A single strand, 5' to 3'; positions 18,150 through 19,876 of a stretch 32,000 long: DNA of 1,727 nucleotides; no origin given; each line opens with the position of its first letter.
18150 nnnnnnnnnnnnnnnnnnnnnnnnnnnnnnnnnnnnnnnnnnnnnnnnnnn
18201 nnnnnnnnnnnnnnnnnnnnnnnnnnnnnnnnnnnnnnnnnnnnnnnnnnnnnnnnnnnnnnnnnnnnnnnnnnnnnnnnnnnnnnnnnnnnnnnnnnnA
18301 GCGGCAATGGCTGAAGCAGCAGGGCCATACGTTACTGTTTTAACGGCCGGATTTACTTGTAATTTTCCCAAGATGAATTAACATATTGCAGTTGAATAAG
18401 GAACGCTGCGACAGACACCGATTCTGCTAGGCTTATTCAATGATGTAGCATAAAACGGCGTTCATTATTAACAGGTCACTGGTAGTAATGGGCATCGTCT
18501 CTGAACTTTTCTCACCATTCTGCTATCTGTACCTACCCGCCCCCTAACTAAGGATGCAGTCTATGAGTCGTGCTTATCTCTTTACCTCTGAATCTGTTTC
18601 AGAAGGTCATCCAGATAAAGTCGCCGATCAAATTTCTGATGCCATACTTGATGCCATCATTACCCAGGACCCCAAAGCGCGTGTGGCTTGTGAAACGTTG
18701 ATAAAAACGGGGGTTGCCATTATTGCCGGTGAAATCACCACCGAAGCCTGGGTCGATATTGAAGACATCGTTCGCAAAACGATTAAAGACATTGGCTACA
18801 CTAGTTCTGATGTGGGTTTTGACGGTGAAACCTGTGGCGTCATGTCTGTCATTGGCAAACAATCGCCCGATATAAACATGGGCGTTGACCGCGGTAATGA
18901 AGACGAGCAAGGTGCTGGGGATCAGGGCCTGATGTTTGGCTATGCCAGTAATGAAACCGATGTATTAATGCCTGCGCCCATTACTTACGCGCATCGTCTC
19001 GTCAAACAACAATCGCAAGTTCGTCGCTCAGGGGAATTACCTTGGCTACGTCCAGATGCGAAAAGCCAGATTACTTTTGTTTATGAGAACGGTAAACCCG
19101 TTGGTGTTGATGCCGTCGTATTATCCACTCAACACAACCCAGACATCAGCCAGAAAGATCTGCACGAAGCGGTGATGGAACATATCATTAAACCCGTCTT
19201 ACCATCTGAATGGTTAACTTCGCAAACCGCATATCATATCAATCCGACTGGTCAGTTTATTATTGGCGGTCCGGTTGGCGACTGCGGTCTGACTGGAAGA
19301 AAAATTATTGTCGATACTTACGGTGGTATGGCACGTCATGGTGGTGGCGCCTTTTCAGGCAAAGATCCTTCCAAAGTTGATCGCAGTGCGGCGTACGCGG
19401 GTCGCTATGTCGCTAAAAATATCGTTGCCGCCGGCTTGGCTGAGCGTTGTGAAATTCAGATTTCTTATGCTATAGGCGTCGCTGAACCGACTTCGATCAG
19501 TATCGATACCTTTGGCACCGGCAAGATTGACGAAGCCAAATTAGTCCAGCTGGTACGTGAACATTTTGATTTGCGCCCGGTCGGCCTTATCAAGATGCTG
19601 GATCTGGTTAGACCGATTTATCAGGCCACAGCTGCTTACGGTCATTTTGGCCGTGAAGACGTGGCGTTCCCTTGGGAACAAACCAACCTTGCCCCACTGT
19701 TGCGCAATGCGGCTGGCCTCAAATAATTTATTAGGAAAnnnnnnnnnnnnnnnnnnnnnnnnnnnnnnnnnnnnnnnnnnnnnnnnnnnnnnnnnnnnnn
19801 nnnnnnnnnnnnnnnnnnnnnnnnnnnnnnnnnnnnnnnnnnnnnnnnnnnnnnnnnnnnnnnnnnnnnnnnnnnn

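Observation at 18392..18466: SAH-riboswitch-like pseudoknot in front of metK, heading a metK-ahcY-metF methyl-cycle operon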

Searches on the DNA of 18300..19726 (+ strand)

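Call 13: search_rna_families(sources=[L001, L002, L003, L004, L005, L006, L007, L008, L009, L010, L011, L012, L013, L014, L015, L016, L017, L018, L019, L020], threshold=gathering)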
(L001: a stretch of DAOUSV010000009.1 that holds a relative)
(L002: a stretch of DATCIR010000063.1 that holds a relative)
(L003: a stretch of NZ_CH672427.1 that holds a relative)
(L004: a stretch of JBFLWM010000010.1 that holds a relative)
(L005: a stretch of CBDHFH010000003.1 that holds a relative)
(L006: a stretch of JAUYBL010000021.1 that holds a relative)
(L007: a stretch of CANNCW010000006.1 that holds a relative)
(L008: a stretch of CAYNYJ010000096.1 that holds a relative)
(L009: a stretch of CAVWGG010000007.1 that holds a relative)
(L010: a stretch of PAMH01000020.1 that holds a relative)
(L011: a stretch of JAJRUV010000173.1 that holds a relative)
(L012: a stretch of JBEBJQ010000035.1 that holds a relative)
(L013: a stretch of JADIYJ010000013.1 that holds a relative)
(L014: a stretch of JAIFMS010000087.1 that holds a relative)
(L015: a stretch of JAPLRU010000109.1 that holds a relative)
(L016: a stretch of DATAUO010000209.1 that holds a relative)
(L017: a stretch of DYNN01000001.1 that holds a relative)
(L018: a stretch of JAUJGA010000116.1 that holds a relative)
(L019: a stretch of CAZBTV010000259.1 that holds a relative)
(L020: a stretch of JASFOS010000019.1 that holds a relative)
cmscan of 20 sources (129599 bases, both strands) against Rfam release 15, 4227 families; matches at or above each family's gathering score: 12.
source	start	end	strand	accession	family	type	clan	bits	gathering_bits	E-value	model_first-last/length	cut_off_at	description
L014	2858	2931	+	RF00005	tRNA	Gene; tRNA;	CL00001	73.7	29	5.9e-14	1-71/71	no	tRNA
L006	2856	2929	+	RF00005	tRNA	Gene; tRNA;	CL00001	73.5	29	7e-14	1-71/71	no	tRNA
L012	2855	2928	+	RF00005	tRNA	Gene; tRNA;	CL00001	73.5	29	6.8e-14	1-71/71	no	tRNA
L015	2859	2932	+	RF00005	tRNA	Gene; tRNA;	CL00001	73.5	29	7e-14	1-71/71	no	tRNA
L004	4261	4339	+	RF01057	SAH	Cis-reg; riboswitch;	-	68.1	37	4.1e-10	1-78/78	no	SAH (S-adenosyl-L-homocysteine) riboswitch aptamer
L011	4314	4390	+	RF01057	SAH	Cis-reg; riboswitch;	-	67.5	37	5.6e-10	1-78/78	no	SAH (S-adenosyl-L-homocysteine) riboswitch aptamer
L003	4329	4419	+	RF01057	SAH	Cis-reg; riboswitch;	-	63.5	37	4.6e-09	1-78/78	no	SAH (S-adenosyl-L-homocysteine) riboswitch aptamer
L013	4426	4501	+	RF01057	SAH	Cis-reg; riboswitch;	-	63.5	37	4.6e-09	1-78/78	no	SAH (S-adenosyl-L-homocysteine) riboswitch aptamer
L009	4430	4506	+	RF01057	SAH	Cis-reg; riboswitch;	-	58.7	37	6.1e-08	1-78/78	no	SAH (S-adenosyl-L-homocysteine) riboswitch aptamer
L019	2042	2148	+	RF01057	SAH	Cis-reg; riboswitch;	-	55.1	37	4.1e-07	1-78/78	no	SAH (S-adenosyl-L-homocysteine) riboswitch aptamer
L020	2918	3000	+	RF01057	SAH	Cis-reg; riboswitch;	-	54.1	37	6.9e-07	1-78/78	no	SAH (S-adenosyl-L-homocysteine) riboswitch aptamer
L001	2131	2205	+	RF01057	SAH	Cis-reg; riboswitch;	-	45.8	37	5.6e-05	1-78/78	no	SAH (S-adenosyl-L-homocysteine) riboswitch aptamer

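Call 14: search_rna_families(sources=[L021, L022, L023, L024, L025, L026, L027, L028, L029, L030, L031, L032, L033, L034, L035, L036, L037, L038, L039, L040], threshold=gathering)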
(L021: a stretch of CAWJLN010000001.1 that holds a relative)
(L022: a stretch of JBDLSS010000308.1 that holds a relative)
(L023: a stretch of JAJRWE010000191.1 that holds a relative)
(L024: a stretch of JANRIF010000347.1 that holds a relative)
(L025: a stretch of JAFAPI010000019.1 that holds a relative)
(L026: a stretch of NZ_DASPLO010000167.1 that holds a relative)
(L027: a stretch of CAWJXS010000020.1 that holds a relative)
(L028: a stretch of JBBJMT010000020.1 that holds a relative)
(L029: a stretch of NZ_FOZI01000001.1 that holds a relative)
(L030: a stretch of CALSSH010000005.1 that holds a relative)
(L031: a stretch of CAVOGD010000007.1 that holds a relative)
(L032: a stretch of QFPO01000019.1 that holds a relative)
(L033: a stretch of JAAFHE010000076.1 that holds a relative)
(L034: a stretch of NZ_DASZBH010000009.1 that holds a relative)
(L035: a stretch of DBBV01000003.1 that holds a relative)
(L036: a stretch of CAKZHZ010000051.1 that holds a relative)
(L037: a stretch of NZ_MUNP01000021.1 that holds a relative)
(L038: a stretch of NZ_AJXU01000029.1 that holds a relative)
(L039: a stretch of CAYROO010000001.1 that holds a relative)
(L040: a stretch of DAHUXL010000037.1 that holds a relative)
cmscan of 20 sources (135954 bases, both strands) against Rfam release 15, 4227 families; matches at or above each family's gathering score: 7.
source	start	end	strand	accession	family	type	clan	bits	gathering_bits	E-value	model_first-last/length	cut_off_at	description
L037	114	333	+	RF00174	Cobalamin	Cis-reg; riboswitch;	CL00101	91.1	31.5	6.2e-21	1-189/189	no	Cobalamin riboswitch aptamer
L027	4480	4554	+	RF01057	SAH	Cis-reg; riboswitch;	-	61.4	37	1.5e-08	1-78/78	no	SAH (S-adenosyl-L-homocysteine) riboswitch aptamer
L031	4276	4359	+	RF01057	SAH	Cis-reg; riboswitch;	-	60.9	37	1.9e-08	1-78/78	no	SAH (S-adenosyl-L-homocysteine) riboswitch aptamer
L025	4207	4285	+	RF01057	SAH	Cis-reg; riboswitch;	-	57.8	37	1e-07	1-78/78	no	SAH (S-adenosyl-L-homocysteine) riboswitch aptamer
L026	4209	4299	+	RF01057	SAH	Cis-reg; riboswitch;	-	51.6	37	2.8e-06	1-78/78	no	SAH (S-adenosyl-L-homocysteine) riboswitch aptamer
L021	4194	4278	+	RF01057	SAH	Cis-reg; riboswitch;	-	49.4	37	8.7e-06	1-78/78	no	SAH (S-adenosyl-L-homocysteine) riboswitch aptamer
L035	2807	2882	+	RF01057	SAH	Cis-reg; riboswitch;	-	43.3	37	0.00023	1-78/78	no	SAH (S-adenosyl-L-homocysteine) riboswitch aptamer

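Call 16: search_rna_families(sources=[L041, L042, L043, L044, L045, L046, L047, L048, L049, L050, L051, L052, L053, L054, L055, L056, L057, L058, L059, L060], threshold=gathering)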
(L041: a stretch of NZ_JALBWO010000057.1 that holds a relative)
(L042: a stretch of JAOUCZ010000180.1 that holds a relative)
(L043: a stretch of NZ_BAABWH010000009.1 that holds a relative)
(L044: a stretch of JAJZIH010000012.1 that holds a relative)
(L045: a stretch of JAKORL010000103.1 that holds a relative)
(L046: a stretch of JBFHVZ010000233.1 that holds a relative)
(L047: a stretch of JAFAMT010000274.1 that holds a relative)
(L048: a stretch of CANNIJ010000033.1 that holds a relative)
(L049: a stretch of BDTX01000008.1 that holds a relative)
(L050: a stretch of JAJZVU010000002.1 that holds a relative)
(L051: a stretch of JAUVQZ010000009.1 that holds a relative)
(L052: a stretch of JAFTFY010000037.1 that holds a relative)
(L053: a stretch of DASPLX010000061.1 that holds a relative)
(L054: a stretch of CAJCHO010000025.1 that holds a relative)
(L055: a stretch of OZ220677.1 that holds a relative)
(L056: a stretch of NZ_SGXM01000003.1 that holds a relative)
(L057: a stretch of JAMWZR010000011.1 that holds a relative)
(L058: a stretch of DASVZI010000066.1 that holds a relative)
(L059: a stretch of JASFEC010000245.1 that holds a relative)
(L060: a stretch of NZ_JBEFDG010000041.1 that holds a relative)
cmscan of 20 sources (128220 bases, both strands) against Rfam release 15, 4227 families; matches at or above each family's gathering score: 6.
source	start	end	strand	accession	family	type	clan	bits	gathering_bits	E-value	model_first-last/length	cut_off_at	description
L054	1976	2051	+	RF01057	SAH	Cis-reg; riboswitch;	-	60.7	37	2e-08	1-78/78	no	SAH (S-adenosyl-L-homocysteine) riboswitch aptamer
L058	6209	6278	+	RF01057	SAH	Cis-reg; riboswitch;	-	60.1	37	2.8e-08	1-78/78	no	SAH (S-adenosyl-L-homocysteine) riboswitch aptamer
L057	4203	4280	+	RF01057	SAH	Cis-reg; riboswitch;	-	51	37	3.5e-06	1-78/78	no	SAH (S-adenosyl-L-homocysteine) riboswitch aptamer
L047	2057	2146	+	RF01057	SAH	Cis-reg; riboswitch;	-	49.1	37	9.9e-06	1-78/78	no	SAH (S-adenosyl-L-homocysteine) riboswitch aptamer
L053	5280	5386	+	RF01057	SAH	Cis-reg; riboswitch;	-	45.6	37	6.1e-05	1-78/78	no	SAH (S-adenosyl-L-homocysteine) riboswitch aptamer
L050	4240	4366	+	RF01057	SAH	Cis-reg; riboswitch;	-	44.2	37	0.00013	1-78/78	no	SAH (S-adenosyl-L-homocysteine) riboswitch aptamer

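Call 17: search_rna_families(sources=[L061, L062, L063, L064, L065, L066, L067, L068, L069, L070, L071, L072, L073, L074, L075, L076, L077, L078, L079, L080], threshold=gathering)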
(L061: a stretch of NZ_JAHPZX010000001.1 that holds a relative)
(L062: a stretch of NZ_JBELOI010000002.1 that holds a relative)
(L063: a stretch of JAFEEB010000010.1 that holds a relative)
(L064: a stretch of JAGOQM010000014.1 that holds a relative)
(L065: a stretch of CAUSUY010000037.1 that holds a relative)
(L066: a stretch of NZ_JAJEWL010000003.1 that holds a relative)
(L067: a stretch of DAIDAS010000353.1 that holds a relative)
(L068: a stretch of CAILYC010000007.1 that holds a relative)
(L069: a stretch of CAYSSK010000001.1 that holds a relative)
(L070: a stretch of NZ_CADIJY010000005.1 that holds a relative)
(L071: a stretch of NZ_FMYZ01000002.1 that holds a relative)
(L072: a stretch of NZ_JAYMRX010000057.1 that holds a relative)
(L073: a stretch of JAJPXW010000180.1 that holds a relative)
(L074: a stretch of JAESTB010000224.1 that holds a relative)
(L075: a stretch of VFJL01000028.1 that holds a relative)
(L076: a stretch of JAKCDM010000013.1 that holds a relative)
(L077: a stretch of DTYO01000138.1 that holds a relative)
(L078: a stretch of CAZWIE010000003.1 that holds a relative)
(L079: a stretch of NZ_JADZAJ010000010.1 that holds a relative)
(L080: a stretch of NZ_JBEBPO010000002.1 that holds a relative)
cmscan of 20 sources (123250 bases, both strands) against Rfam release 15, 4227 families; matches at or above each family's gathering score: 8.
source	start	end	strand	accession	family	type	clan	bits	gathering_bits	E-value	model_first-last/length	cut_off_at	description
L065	1593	1666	+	RF00005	tRNA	Gene; tRNA;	CL00001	64.5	29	2e-11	1-71/71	no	tRNA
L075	1674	1753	+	RF01057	SAH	Cis-reg; riboswitch;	-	60.8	37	1.9e-08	1-78/78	no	SAH (S-adenosyl-L-homocysteine) riboswitch aptamer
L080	5260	5347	+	RF01057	SAH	Cis-reg; riboswitch;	-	55.1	37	4e-07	1-78/78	no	SAH (S-adenosyl-L-homocysteine) riboswitch aptamer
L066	4435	4534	+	RF01057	SAH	Cis-reg; riboswitch;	-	49.5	37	7.5e-06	1-78/78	no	SAH (S-adenosyl-L-homocysteine) riboswitch aptamer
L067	5444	5528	+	RF01057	SAH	Cis-reg; riboswitch;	-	47.3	37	2.5e-05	1-78/78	no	SAH (S-adenosyl-L-homocysteine) riboswitch aptamer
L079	4193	4270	+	RF01057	SAH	Cis-reg; riboswitch;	-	47.3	37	2.5e-05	1-78/78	no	SAH (S-adenosyl-L-homocysteine) riboswitch aptamer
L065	2708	2818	+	RF01725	SAM-I-IV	Cis-reg; riboswitch;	CL00012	45.4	41.1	0.0007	1-99/99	no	SAM-I/IV (S-adenosyl methionine) riboswitch aptamer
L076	4256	4393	+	RF01057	SAH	Cis-reg; riboswitch;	-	38.9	37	0.0021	1-78/78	no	SAH (S-adenosyl-L-homocysteine) riboswitch aptamer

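Call 73: search_rna_families(sources=[L111, L113, L115], threshold=gathering)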
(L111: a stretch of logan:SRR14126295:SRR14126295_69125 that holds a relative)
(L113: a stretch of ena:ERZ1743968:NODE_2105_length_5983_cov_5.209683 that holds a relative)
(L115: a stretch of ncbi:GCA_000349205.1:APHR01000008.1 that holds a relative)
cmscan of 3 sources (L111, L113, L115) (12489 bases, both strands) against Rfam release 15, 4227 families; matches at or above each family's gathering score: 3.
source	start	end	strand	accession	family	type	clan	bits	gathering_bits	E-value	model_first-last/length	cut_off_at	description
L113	1328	1406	+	RF01057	SAH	Cis-reg; riboswitch;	-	43.3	37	2e-05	1-78/78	no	SAH (S-adenosyl-L-homocysteine) riboswitch aptamer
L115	1332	1408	+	RF01057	SAH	Cis-reg; riboswitch;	-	42.9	37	2.6e-05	1-78/78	no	SAH (S-adenosyl-L-homocysteine) riboswitch aptamer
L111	1330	1409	+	RF01057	SAH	Cis-reg; riboswitch;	-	42.1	37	3.9e-05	1-78/78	no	SAH (S-adenosyl-L-homocysteine) riboswitch aptamer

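Call 84: search_rna_families(source=window, start=18300, end=18620, threshold=evalue, max_evalue=5)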
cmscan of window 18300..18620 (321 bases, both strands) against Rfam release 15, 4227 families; matches with E-value up to 5: 1.
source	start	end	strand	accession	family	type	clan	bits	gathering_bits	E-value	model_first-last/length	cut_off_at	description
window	18392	18470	+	RF01057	SAH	Cis-reg; riboswitch;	-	40.3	37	2.7e-06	1-78/78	no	SAH (S-adenosyl-L-homocysteine) riboswitch aptamer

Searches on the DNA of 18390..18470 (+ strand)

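Call 45: build_rna_model(alignment_id=A2, structure=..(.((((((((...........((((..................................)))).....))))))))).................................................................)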
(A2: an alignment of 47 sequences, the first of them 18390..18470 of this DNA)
Model R1 built from alignment A2 (47 sequences, 144 columns); structure: as given.
model positions 83; base pairs 13; branch points 0; effective number of sequences 5.33; information 0.684 bits per position. Calibrated on 0.2 Mb of random sequence (short: E-values are rough).
structure used (alignment columns):
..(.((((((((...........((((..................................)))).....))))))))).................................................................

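Call 46: search_with_rna_model(model_id=R1, sources=[window, L002, L005, L006, L007, L008, L010, L012, L014, L015, L016, L017, L018, L022, L023, L024, L028, L029, L030, L032, L033, L034, L036, L037, L038, L039, L040, L041, L042, L043, L044, L045, L046, L048, L049, L051, L052, L055, L056, L059, L060, L061, L062, L063, L064, L065, L068, L069, L070, L071, L072, L073, L074, L077, L078, L001, L035, L004], max_evalue=1)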
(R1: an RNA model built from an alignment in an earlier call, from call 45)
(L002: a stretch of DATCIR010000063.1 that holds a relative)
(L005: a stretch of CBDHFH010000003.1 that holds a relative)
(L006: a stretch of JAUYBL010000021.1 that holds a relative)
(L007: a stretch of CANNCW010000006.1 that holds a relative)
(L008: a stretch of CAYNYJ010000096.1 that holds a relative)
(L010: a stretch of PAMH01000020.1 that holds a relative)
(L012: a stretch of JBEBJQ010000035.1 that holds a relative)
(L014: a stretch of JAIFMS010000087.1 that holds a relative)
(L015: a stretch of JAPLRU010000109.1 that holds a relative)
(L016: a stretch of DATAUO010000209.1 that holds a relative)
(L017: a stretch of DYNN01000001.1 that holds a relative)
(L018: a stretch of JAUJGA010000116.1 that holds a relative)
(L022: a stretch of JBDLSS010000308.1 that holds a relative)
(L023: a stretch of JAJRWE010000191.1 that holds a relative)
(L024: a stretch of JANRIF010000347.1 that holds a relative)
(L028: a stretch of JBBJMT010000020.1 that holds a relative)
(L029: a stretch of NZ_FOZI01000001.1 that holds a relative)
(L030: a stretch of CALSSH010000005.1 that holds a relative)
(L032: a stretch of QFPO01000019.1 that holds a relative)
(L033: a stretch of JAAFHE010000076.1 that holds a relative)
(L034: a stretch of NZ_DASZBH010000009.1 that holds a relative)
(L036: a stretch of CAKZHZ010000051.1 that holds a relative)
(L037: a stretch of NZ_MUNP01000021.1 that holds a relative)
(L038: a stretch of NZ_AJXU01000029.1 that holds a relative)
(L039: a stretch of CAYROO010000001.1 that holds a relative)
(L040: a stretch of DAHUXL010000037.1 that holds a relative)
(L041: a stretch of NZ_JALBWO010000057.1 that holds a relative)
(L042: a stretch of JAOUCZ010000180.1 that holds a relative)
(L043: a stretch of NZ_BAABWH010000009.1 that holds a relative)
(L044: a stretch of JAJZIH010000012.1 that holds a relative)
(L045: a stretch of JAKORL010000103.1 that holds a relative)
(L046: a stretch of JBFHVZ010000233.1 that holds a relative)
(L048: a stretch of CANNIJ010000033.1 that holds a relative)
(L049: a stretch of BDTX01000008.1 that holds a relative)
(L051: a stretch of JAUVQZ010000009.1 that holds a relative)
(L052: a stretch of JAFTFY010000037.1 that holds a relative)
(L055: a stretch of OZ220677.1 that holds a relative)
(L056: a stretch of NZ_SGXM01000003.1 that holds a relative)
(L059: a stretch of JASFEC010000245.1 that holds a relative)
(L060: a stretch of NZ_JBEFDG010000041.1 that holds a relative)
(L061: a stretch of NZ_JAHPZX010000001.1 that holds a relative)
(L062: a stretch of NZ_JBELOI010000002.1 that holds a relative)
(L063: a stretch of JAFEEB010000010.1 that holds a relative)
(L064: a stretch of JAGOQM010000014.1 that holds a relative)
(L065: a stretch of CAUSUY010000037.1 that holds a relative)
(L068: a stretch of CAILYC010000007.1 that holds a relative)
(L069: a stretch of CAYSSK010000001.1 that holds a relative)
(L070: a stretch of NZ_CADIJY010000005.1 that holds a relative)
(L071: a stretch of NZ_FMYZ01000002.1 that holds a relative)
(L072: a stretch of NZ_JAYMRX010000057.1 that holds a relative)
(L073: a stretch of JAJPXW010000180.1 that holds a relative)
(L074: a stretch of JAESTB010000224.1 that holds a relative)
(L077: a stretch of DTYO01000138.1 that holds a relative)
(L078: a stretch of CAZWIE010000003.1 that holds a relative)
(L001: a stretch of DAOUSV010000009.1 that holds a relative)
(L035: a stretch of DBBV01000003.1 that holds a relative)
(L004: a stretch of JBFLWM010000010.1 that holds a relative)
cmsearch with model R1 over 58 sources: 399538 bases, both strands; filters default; matches with E-value up to 1: 5.
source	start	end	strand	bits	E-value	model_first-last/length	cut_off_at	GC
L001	2129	2207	+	76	1.4e-17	1-83/83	no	0.42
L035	2805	2884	+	74.2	4e-17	1-83/83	no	0.5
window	18390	18472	+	70.7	3.4e-16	1-83/83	no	0.41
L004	4259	4341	+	64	1.9e-14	1-83/83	no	0.63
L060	5051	5080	+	11.6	0.94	14-41/83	no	0.67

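Call 72: search_with_rna_model(model_id=R1, sources=[L111, L113, L114, L115], max_evalue=0.01, show_alignments=3)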
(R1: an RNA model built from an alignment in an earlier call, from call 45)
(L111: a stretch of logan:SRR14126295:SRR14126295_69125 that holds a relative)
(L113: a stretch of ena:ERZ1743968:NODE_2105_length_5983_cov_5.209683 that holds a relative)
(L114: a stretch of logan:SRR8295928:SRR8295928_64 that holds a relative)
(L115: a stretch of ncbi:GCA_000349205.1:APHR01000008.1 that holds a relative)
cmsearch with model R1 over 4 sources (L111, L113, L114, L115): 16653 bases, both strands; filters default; matches with E-value up to 0.01: 4.
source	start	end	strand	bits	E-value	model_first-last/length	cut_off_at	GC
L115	1330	1410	+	75.7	7e-19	1-83/83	no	0.46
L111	1328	1411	+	71.5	8.8e-18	1-83/83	no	0.35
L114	1326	1408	+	69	3.8e-17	1-83/83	no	0.39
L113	1326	1408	+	68.9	4e-17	1-83/83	no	0.37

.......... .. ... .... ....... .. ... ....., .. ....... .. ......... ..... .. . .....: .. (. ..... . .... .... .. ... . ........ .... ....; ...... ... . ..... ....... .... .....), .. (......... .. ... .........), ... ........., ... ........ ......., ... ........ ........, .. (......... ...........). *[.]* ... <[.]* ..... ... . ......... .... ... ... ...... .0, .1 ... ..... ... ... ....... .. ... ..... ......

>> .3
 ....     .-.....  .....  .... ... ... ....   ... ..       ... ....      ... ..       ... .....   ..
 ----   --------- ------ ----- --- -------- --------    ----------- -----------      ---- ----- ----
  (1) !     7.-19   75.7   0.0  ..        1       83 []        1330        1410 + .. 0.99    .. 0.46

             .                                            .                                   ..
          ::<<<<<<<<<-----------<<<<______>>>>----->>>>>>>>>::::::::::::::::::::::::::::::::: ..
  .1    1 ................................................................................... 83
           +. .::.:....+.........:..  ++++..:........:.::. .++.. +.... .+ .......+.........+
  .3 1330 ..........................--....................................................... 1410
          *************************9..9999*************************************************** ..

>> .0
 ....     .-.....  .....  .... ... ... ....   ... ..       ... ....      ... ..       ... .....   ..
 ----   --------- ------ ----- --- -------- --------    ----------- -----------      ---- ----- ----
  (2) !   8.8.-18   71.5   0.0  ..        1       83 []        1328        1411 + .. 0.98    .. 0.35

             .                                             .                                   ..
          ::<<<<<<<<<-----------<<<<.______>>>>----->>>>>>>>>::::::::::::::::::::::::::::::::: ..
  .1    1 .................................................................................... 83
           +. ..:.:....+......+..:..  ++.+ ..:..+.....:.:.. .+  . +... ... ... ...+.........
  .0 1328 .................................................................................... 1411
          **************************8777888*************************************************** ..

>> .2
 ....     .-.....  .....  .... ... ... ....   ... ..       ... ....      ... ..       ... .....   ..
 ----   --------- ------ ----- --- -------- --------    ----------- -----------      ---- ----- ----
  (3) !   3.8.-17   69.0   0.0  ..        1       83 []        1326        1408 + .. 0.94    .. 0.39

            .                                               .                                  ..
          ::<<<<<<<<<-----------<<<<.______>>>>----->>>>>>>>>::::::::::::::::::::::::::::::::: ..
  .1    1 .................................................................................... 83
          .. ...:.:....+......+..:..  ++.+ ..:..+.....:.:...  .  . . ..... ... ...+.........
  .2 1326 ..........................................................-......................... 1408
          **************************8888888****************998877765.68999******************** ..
